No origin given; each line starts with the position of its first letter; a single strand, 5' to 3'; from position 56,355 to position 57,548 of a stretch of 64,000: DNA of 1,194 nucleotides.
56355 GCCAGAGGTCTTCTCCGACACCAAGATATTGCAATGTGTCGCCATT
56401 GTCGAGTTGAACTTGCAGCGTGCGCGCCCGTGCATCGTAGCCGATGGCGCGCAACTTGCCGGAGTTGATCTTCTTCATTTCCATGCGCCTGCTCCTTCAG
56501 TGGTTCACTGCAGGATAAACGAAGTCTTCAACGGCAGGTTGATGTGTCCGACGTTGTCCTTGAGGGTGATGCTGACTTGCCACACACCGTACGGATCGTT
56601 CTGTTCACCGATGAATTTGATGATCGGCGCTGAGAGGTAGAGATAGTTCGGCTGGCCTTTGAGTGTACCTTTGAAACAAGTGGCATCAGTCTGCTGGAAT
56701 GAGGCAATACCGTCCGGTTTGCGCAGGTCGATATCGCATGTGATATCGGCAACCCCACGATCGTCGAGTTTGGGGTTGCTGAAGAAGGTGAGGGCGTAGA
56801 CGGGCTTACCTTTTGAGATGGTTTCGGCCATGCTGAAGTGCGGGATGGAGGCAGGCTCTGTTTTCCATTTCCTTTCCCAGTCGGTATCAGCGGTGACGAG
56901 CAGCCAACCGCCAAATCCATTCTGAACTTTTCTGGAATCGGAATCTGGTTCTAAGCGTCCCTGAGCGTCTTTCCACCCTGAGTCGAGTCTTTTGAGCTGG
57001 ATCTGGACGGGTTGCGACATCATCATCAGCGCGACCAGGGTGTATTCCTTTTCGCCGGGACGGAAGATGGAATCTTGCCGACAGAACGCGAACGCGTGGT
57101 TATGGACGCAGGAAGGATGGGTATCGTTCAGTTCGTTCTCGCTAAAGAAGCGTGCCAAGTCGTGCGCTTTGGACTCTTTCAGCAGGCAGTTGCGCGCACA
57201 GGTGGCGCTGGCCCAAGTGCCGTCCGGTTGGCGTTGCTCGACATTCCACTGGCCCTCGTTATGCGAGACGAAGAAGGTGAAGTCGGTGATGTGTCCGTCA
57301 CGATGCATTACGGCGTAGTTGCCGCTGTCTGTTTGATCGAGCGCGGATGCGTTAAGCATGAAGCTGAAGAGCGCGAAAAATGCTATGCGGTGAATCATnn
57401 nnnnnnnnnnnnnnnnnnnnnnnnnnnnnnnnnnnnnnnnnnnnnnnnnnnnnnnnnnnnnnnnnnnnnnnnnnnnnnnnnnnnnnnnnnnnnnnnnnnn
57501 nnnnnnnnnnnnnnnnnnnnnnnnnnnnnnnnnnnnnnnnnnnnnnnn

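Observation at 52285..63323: Four-copy promoter plus structured leader RNA: candidate new cis-regulatory RNA class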

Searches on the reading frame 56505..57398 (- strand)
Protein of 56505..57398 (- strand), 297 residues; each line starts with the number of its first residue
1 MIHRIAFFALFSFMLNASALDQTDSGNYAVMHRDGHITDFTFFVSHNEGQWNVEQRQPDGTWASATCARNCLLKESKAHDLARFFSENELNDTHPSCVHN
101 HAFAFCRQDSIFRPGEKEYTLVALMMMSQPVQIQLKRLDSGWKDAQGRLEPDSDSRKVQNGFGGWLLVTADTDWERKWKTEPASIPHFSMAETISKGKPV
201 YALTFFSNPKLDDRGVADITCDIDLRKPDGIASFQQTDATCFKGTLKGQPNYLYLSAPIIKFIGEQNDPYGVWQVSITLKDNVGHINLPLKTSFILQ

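Call 24: search_protein_families(library=pfam, proteins=[window:56505-57398:-], max_evalue=0.01)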
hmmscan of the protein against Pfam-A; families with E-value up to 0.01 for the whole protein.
window:56505-57398:- (297 aa): 0 families

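Call 45: find_homologous_proteins(query=window:56505-57398:-, max_evalue=0.00001)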
Query window:56505-57398:- (297 aa): 48 proteins with E <= 0.00001 among 486 candidates.
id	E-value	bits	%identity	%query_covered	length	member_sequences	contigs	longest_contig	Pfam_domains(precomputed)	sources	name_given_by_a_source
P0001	1.1e-205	699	100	100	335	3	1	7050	-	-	-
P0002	4.1e-173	592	83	100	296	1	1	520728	-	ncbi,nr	ncbi:MAG: hypothetical protein KJ850_10000 [Gammaproteobacteria bacterium]|nr:hypothetical protein [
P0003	2.3e-172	590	81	100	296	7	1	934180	-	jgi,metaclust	metaclust:\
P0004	9.0e-172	588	80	100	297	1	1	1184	-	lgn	-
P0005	3.9e-170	583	81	100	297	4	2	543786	-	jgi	jgi:hypothetical protein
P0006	3.2e-168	576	80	100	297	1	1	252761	-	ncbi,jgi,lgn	-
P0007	1.0e-165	568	79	100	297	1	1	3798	-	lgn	-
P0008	2.7e-164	564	77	100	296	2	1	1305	-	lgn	-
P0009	1.1e-163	562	78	100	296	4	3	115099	-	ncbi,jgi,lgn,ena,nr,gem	ncbi:MAG: hypothetical protein KKG03_00175 [Gammaproteobacteria bacterium]|nr:hypothetical protein [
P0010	9.3e-163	558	78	100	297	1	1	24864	-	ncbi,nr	ncbi:MAG: hypothetical protein PHH36_11180 [Sideroxydans sp.]|nr:hypothetical protein [Sideroxydans 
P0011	1.7e-159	548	77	100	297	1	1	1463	-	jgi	-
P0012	1.1e-158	545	78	95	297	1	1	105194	-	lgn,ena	-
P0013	2.3e-157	541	75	100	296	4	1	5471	-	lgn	-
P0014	9.9e-157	539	76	100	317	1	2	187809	-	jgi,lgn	jgi:hypothetical protein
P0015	1.3e-156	538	75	100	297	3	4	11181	-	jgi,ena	-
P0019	8.7e-133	460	64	100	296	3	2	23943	-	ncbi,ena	-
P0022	3.7e-122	425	59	100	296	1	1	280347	-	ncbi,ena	-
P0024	6.2e-120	418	59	100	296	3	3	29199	-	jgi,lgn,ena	jgi:hypothetical protein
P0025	9.6e-117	407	56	100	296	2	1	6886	-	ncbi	-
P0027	3.2e-114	399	55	100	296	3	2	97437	-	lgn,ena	-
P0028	1.6e-109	384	54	100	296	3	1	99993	-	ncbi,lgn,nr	ncbi:MAG: hypothetical protein PHY62_07315 [Gallionella sp.]|nr:hypothetical protein [Gallionella sp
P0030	1.1e-92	328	50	94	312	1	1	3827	-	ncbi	-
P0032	5.2e-87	310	48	94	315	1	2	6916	-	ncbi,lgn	-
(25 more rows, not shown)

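Call 46: find_encoding_contigs(protein=P0028, flank=3000, max_places=2)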
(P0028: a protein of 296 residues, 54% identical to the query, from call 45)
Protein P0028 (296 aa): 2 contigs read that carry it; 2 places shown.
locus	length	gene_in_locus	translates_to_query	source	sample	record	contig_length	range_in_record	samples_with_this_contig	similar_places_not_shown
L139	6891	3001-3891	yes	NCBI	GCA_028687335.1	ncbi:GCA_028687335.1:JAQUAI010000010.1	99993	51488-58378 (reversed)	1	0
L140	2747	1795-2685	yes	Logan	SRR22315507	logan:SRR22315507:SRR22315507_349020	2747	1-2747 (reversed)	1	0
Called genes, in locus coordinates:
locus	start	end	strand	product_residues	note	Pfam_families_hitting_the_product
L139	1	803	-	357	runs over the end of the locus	PF05175:MTS, PF06325:PrmA, PF13649:Methyltransf_25 (weak)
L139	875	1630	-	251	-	PF01564:Spermine_synth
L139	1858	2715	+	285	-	PF08668:HDOD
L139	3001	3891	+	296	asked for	-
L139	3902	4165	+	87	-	PF13619:KTSC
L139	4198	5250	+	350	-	PF13289:SIR2_2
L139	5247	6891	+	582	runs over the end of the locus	PF01580:FtsK_SpoIIIE (faint), PF01935:DUF87, PF05872:HerA_C (faint), PF10412:TrwB_AAD_bind (faint)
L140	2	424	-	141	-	?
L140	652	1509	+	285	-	PF08668:HDOD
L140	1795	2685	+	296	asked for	-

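Call 47: find_encoding_contigs(protein=P0027, flank=3000, max_places=2)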
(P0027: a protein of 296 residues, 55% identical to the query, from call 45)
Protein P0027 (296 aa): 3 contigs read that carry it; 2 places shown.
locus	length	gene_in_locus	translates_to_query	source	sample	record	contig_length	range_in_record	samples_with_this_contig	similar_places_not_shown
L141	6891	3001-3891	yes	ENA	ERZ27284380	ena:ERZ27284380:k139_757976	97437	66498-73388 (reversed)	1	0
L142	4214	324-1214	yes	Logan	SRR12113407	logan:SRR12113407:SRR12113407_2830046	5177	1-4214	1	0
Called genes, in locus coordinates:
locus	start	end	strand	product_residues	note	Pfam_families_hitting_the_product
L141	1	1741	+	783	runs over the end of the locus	PF00041:fn3, PF25059:FN3_DSCAM-DSCAML_C (faint), PF00041:fn3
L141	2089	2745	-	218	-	PF05724:TPMT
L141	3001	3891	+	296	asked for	-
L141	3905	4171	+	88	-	PF13619:KTSC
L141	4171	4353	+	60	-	-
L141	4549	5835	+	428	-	PF14281:PDDEXK_4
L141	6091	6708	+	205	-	-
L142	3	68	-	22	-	?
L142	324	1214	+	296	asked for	-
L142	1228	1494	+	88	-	PF13619:KTSC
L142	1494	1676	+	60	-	-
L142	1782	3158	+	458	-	PF14281:PDDEXK_4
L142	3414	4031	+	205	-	-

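Call 48: find_encoding_contigs(protein=P0019, flank=3000, max_places=2)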
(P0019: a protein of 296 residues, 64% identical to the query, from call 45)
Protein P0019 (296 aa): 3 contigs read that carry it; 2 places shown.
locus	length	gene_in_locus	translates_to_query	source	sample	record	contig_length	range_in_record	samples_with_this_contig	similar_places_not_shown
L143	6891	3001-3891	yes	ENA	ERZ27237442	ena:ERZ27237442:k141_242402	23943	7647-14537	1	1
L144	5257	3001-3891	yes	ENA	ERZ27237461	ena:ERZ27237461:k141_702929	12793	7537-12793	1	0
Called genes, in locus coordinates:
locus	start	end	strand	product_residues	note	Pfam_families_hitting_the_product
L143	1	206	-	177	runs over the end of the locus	PF00300:His_Phos_1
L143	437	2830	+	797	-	PF03924:CHASE, PF00989:PAS (weak), PF08448:PAS_4 (weak), PF13426:PAS_9 (weak), PF08447:PAS_3, PF00989:PAS (weak), PF13426:PAS_9, PF00990:GGDEF, +2 more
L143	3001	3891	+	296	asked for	-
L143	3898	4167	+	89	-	PF13619:KTSC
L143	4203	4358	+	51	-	-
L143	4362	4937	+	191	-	PF00581:Rhodanese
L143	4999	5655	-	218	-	PF05724:TPMT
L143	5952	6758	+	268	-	-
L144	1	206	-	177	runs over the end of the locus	PF00300:His_Phos_1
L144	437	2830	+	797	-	PF03924:CHASE, PF00989:PAS (weak), PF08448:PAS_4 (weak), PF13426:PAS_9 (weak), PF08447:PAS_3, PF00989:PAS (weak), PF13426:PAS_9, PF00990:GGDEF, +2 more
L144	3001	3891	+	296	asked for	-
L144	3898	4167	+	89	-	PF13619:KTSC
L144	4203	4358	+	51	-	-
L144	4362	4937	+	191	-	PF00581:Rhodanese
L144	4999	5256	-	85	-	?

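Call 49: find_encoding_contigs(protein=P0032, flank=3000, max_places=2)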
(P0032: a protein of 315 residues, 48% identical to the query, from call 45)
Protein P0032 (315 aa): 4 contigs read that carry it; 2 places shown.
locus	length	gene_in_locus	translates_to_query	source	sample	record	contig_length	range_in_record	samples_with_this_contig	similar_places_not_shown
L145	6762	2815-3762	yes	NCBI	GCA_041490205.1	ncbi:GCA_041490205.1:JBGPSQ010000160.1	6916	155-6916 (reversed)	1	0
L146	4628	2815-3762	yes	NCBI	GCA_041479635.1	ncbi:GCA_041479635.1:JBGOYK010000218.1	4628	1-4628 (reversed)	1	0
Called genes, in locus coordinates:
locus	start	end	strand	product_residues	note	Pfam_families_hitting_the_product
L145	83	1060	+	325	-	-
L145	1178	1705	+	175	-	-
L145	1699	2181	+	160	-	-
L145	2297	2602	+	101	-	-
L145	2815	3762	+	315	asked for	-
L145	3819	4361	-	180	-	-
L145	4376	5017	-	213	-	PF12844:HTH_19 (weak), PF13560:HTH_31, PF13744:HTH_37 (weak), PF01381:HTH_3, PF00717:Peptidase_S24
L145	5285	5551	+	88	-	-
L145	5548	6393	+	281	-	PF07120:DUF1376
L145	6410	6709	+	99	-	-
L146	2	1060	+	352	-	?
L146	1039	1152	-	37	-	-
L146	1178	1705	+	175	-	-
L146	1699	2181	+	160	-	-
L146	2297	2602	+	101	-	-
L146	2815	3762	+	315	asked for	-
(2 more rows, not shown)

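Call 52: find_encoding_contigs(protein=P0024, flank=6000, max_places=1)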
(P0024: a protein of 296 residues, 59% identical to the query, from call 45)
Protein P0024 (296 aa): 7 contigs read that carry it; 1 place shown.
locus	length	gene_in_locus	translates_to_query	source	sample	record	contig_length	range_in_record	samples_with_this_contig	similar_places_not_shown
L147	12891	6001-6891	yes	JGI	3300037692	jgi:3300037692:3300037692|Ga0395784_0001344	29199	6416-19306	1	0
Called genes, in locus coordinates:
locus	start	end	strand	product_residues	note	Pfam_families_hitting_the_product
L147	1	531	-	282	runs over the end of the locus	PF27507:DjlA_TM (weak), PF04391:DUF533 (faint), PF05099:TerB, PF00226:DnaJ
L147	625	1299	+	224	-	-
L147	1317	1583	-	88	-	-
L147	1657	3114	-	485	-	PF00089:Trypsin, PF13365:Trypsin_2, PF00595:PDZ, PF13180:PDZ_2, PF17820:PDZ_6, PF00595:PDZ, PF13180:PDZ_2 (weak), PF17820:PDZ_6, +1 more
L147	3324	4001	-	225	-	PF04337:DUF480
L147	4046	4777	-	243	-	-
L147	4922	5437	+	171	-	-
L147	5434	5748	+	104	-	-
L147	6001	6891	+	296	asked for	-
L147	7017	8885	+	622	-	PF12969:DUF3857, PF01841:Transglut_core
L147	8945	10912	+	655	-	PF09423:PhoD (faint)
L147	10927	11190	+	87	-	PF13619:KTSC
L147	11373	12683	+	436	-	PF01510:Amidase_2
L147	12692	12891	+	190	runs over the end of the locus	-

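Call 53: find_encoding_contigs(protein=P0025, flank=6000, max_places=1)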
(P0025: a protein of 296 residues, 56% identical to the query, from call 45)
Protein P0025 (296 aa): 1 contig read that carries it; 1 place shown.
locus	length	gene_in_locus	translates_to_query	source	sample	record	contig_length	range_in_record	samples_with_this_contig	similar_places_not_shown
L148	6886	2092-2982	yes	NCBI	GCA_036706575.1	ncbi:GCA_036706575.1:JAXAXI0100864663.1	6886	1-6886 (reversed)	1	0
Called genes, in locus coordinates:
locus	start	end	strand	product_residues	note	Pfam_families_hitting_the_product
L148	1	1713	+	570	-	?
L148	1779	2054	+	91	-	-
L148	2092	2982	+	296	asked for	-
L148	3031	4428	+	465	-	-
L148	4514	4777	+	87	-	PF13619:KTSC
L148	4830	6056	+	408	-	PF13226:DUF4034, PF08238:Sel1 (weak)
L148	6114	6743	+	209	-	PF00462:Glutaredoxin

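Call 54: find_encoding_contigs(protein=P0022, flank=8000, max_places=1)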
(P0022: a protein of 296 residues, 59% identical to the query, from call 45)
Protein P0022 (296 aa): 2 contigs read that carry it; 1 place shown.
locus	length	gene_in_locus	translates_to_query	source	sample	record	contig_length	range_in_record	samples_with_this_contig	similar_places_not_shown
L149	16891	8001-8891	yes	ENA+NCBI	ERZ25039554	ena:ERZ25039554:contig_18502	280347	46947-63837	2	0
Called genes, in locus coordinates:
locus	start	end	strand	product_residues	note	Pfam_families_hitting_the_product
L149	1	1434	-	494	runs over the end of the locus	PF00089:Trypsin, PF13365:Trypsin_2, PF00595:PDZ, PF13180:PDZ_2, PF17820:PDZ_6, PF00595:PDZ (weak), PF13180:PDZ_2 (weak), PF17820:PDZ_6, +2 more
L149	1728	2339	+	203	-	-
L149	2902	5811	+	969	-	PF05231:MASE1, PF08447:PAS_3, PF00989:PAS, PF13426:PAS_9, PF00989:PAS, PF08447:PAS_3, PF13426:PAS_9, PF00512:HisKA, +9 more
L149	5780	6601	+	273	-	PF02518:HATPase_c, PF00072:Response_reg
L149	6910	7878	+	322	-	PF09935:DUF2167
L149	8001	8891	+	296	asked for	-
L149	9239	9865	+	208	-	-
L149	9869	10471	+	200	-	PF01553:Acyltransferase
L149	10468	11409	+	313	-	PF01148:CTP_transf_1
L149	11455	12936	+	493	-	PF00149:Metallophos (weak)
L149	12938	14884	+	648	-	PF12770:CHAT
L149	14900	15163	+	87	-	PF13619:KTSC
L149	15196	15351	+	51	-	-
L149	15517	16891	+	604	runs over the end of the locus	PF02463:SMC_N, PF11398:DUF2813 (faint), PF13175:AAA_15, PF13476:AAA_23, PF13555:AAA_29 (weak), PF13175:AAA_15, PF13304:AAA_21 (weak)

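Call 55: find_encoding_contigs(protein=P0030, flank=3000, max_places=1)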
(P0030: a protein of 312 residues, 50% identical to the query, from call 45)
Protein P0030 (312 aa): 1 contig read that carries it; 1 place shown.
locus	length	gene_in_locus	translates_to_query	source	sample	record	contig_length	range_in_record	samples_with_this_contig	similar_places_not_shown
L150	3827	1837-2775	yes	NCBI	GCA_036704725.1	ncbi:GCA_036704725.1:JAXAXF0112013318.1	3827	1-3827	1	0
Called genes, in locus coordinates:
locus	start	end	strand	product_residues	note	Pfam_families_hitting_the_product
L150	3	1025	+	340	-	?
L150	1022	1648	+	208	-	-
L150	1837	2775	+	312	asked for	-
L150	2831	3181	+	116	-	-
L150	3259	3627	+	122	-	-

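Call 65: search_protein_families(library=padloc, proteins=[window:56505-57398:-], max_evalue=0.01)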
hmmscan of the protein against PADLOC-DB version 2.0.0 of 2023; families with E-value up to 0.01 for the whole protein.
window:56505-57398:- (297 aa): 0 families

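Call 66: search_protein_families(library=ncbifam, proteins=[window:56505-57398:-], max_evalue=0.001)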
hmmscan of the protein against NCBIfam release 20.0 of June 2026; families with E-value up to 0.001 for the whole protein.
window:56505-57398:- (297 aa): 0 families

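Call 88: predict_structure(alignment_id=A6)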
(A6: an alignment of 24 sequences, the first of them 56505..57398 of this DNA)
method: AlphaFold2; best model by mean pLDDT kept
length: 297 residues; sequences in the alignment: 24
mean_pLDDT: 84.8   pTM: 0.66
mean pLDDT of the five models: 84.8, 84.6, 84.6, 81.4, 79.0
residues with pLDDT >= 90: 145; 70-90: 113; 50-70: 27; < 50: 12
segments of 3 or more residues with pLDDT < 50: 9-17
pLDDT, mean of each block of 10 residues (from residue 1): 51 49 90 83 88 85 70 85 90 90 89 85 76 88 80 87 92 87 74 92 93 93 95 94 78 83 92 97 96 95
secondary structure, 60 per line:
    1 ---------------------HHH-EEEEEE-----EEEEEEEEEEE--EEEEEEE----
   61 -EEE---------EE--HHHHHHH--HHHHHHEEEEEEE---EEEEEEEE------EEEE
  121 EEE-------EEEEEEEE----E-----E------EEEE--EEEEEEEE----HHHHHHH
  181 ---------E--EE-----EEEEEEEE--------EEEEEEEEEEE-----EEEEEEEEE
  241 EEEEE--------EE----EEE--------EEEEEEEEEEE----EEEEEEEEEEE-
elements in order: E26-31 E37-47 E50-56 E62-64 H78-84 H87-92 E93-99 E103-110 E117-123 E131-138 E156-159 E162-169 H174-180 E200-207 E216-226 E232-245 E260-262 E271-281 E286-296

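Call 90: fold_search(model_id=the predicted structure, library=pdb)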
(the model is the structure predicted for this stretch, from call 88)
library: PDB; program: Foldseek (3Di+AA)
matches with E <= 10: 1467; with E <= 0.001: 10
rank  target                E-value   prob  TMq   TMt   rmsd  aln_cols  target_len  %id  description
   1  8k2i_B                3.6e-04  1.00  0.26  0.15  10.0       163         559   10  Crystal structure of Group 2 Oligosaccharide/Monosaccharide-releasing beta-N-acetylhexosaminidase NgaAt from Arabidops (released 2024-04-24)
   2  1fst_A                4.6e-04  1.00  0.30  0.57   5.1       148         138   11  CRYSTAL STRUCTURE OF TRUNCATED HUMAN RHOGDI TRIPLE MUTANT (released 2001-05-02)
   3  8k2h_B                5.1e-04  1.00  0.26  0.15   9.8       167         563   11  Crystal structure of Group 2Oligosaccharide/Monosaccharide-releasing beta-N-acetylhexosaminidase NgaAt from Arabidopsi (released 2024-04-24)
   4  4kkr_A                5.1e-04  1.00  0.28  0.35  18.2       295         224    8  Crystal structure of Vibrio cholerae RbmA (crystal form 3) (released 2013-05-22)
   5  4kkp_B                5.1e-04  1.00  0.30  0.36  15.5       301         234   11  Crystal structure of Vibrio cholerae RbmA (crystal form 2) (released 2013-05-22)
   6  3gd1_C                5.3e-04  0.95  0.24  0.21  22.0       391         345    8  Structure of an Arrestin/Clathrin complex reveals a novel clathrin binding domain that modulates receptor trafficking (released 2009-08-25)
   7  8k2n_B                5.6e-04  1.00  0.22  0.13  15.6       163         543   12  Crystal structure of Group 4 Monosaccharide-releasing beta-N-acetylgalactosaminidase NgaLy from Lacticaseibacillus yic (released 2024-04-24)
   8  5l7v_B                7.9e-04  1.00  0.24  0.14  14.7       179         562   14  Crystal Structure of BvGH123 with bond transition state analog Galthiazoline. (released 2017-03-22)
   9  4be6_A                7.9e-04  1.00  0.28  0.36  18.4       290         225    9  V. cholera biofilm scaffolding protein RbmA (released 2013-12-18)
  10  1ft0_A                8.8e-04  1.00  0.29  0.59   5.9       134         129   10  CRYSTAL STRUCTURE OF TRUNCATED HUMAN RHOGDI K113A MUTANT (released 2001-05-02)
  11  1ft3_B                1.0e-03  1.00  0.29  0.55   5.9       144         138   10  CRYSTAL STRUCTURE OF TRUNCATED RHOGDI K141A MUTANT (released 2001-05-02)
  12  1cc0_E                1.0e-03  1.00  0.29  0.44   7.3       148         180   11  CRYSTAL STRUCTURE OF THE RHOA.GDP-RHOGDI COMPLEX (released 2000-01-07)
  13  4kkq_A                1.0e-03  1.00  0.29  0.37  15.4       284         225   10  Crystal structure of Vibrio cholerae RbmA (crystal form 1) (released 2013-05-22)
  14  9huj_B                1.0e-03  0.85  0.20  0.13  13.4       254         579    9  CryoEM structure of human peptidylarginine deiminase type 4 (PAD4) in complex with heparin oligomer (12 subunits) (released 2025-10-22)
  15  8k2h_A                1.1e-03  1.00  0.26  0.15  10.0       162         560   10  Crystal structure of Group 2Oligosaccharide/Monosaccharide-releasing beta-N-acetylhexosaminidase NgaAt from Arabidopsi (released 2024-04-24)
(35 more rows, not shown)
